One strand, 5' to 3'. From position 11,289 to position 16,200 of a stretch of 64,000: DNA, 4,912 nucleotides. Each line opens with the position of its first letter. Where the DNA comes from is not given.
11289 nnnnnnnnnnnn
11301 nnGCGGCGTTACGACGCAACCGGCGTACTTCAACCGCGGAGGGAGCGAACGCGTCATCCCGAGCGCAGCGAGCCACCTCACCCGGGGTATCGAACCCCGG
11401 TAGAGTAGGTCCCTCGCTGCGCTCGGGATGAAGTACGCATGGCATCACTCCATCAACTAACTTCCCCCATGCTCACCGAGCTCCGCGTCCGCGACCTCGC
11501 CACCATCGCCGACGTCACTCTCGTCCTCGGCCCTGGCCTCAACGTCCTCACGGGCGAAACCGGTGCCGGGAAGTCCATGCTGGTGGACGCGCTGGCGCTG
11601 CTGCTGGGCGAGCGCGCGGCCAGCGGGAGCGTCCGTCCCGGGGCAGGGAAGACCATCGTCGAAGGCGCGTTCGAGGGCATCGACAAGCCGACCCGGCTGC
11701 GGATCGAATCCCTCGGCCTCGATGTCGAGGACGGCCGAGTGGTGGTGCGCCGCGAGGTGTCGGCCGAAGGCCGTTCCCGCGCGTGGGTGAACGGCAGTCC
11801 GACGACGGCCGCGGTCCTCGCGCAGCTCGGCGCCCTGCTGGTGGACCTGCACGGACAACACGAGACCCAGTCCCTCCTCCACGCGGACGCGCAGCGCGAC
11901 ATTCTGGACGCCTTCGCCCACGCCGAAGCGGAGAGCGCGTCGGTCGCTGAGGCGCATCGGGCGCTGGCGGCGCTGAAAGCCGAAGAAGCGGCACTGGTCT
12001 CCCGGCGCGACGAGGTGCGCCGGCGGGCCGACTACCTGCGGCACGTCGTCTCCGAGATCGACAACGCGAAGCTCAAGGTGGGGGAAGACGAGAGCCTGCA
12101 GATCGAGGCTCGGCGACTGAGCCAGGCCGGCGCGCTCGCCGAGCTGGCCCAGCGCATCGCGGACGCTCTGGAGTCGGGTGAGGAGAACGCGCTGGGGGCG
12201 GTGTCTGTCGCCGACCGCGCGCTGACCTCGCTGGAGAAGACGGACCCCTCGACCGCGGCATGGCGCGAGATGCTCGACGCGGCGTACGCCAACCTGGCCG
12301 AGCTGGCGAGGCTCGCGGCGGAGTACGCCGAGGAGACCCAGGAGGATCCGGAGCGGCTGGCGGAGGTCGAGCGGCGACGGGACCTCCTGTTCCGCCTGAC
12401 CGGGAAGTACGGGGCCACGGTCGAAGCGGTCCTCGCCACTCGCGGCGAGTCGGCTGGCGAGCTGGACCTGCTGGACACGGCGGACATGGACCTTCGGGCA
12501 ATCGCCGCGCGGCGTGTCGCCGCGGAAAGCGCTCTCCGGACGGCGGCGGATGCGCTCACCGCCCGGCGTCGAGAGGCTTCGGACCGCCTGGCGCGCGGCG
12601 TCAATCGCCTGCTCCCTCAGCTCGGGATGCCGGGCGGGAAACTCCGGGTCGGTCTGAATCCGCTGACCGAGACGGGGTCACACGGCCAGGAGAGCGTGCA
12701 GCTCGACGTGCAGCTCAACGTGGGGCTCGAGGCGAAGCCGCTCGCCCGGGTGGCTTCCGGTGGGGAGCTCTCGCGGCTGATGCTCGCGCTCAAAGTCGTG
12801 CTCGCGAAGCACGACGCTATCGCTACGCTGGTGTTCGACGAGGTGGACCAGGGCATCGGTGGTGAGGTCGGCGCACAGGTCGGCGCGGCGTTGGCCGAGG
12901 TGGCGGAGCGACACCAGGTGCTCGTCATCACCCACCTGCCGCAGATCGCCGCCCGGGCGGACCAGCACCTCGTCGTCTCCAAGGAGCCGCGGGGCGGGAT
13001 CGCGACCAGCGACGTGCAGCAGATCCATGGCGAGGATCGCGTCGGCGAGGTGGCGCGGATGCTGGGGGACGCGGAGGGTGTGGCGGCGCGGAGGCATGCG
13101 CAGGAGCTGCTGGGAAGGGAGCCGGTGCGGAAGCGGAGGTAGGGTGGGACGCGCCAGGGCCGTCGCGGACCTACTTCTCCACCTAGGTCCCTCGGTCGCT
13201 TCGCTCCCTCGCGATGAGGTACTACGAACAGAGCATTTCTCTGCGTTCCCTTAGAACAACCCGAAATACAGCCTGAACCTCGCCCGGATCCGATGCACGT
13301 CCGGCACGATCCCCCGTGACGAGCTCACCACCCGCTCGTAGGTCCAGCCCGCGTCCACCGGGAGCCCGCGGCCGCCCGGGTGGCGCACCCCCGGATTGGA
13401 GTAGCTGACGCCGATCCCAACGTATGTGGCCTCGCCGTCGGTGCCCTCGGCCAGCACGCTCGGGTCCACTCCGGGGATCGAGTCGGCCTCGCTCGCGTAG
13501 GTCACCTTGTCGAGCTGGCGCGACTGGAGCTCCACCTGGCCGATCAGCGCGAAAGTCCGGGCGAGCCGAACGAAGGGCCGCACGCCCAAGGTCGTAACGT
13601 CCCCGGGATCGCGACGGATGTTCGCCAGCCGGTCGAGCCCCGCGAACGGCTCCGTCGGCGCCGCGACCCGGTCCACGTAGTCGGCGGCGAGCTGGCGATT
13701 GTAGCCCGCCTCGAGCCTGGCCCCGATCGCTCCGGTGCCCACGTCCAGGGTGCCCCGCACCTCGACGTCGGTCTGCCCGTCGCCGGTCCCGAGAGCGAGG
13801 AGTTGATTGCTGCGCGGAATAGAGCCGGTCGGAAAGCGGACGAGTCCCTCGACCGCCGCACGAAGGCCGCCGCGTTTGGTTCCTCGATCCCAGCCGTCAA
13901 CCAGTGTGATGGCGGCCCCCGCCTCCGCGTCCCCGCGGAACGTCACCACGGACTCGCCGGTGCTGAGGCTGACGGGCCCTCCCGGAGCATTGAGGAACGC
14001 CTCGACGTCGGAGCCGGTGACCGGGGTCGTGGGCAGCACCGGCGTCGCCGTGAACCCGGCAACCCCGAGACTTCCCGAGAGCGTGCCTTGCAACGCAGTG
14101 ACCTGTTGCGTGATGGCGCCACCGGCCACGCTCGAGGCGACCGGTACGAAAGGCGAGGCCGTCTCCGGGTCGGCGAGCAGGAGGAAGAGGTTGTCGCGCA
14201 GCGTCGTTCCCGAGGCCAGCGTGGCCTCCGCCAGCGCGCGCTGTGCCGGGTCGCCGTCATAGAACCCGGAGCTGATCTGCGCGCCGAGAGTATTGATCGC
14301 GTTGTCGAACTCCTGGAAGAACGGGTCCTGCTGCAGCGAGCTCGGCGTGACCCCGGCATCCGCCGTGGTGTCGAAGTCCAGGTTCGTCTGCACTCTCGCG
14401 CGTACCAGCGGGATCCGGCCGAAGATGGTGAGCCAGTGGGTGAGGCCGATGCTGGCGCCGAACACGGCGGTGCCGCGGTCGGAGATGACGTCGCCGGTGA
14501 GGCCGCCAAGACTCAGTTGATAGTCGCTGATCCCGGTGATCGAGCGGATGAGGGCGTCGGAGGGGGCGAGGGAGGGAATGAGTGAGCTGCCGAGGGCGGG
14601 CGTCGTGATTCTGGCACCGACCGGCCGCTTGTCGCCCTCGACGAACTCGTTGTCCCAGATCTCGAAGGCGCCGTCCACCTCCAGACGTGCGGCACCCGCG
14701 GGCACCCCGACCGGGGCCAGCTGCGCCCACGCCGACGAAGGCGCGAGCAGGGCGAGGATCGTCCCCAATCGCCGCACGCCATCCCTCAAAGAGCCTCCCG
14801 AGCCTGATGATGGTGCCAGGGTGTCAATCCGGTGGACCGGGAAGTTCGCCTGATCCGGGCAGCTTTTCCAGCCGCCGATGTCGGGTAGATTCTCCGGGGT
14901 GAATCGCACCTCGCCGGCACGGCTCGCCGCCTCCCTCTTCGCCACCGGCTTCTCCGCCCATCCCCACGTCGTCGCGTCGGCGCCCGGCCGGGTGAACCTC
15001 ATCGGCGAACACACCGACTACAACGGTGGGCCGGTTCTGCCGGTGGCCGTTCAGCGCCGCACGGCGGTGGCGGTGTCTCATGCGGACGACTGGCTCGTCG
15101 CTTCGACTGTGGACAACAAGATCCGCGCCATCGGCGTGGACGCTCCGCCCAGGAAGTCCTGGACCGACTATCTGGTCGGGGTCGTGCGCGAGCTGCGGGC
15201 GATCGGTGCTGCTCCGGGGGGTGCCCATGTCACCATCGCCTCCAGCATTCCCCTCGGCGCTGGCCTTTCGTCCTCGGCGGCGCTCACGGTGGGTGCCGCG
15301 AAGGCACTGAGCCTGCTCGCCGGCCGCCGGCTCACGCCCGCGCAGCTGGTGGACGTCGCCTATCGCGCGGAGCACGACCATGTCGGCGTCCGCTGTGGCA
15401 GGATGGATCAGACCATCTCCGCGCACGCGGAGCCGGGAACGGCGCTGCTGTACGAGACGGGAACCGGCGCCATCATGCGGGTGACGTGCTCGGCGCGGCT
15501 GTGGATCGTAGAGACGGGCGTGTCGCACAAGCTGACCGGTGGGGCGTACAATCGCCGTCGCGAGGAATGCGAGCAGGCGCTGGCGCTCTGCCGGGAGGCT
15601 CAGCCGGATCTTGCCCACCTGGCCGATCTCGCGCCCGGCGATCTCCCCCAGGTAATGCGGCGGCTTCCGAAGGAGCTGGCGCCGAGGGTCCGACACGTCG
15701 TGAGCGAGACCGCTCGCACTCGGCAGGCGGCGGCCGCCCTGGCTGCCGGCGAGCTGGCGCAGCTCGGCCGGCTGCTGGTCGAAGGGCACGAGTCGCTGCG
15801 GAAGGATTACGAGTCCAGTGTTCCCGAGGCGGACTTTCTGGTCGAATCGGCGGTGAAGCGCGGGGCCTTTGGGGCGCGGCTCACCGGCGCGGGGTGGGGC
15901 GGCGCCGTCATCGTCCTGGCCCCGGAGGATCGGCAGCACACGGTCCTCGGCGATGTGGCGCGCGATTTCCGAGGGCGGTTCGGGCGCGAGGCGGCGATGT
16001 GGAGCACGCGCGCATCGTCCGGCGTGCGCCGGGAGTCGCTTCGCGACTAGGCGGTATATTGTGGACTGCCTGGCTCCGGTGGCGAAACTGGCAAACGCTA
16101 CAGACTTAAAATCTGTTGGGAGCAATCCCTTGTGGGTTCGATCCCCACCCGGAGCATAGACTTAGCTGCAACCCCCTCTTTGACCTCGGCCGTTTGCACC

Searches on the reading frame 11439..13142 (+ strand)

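Call 82: search_protein_families(library=pfam, proteins=[window:11439-13142:+], max_evalue=0.00001)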
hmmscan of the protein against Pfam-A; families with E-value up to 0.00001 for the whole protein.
window:11439-13142:+ (567 aa): 2 families
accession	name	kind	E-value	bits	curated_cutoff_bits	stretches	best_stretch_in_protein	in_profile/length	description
PF02463.25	SMC_N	-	1.1e-17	64.6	40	1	12-516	2-214/220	RecF/RecN/SMC N terminal domain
PF13476.12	AAA_23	-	2.7e-09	38.4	27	1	15-177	2-143/201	AAA domain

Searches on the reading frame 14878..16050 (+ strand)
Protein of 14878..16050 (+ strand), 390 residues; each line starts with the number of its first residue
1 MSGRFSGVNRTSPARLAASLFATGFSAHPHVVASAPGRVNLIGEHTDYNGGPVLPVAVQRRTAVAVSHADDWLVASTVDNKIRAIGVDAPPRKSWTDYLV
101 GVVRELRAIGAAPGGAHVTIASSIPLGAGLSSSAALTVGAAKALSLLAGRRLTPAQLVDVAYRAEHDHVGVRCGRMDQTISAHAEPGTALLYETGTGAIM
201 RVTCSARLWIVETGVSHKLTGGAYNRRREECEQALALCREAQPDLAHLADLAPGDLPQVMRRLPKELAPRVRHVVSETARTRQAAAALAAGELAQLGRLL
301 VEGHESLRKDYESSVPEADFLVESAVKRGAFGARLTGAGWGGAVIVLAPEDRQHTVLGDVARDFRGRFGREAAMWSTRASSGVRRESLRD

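Call 82: search_protein_families(library=pfam, proteins=[window:14878-16050:+], max_evalue=0.00001)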
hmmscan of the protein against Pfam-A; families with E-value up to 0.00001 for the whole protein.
window:14878-16050:+ (390 aa): 3 families
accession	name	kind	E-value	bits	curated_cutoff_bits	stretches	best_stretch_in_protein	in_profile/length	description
PF10509.15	GalKase_gal_bdg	-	2.8e-21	75.2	23.1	1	20-67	2-48/49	Galactokinase galactose-binding signature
PF00288.32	GHMP_kinases_N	-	3.9e-19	69.1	22.3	1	98-183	2-85/87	GHMP kinases N terminal domain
PF08544.19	GHMP_kinases_C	-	7.9e-13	49.1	21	1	285-361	2-80/85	GHMP kinases C terminal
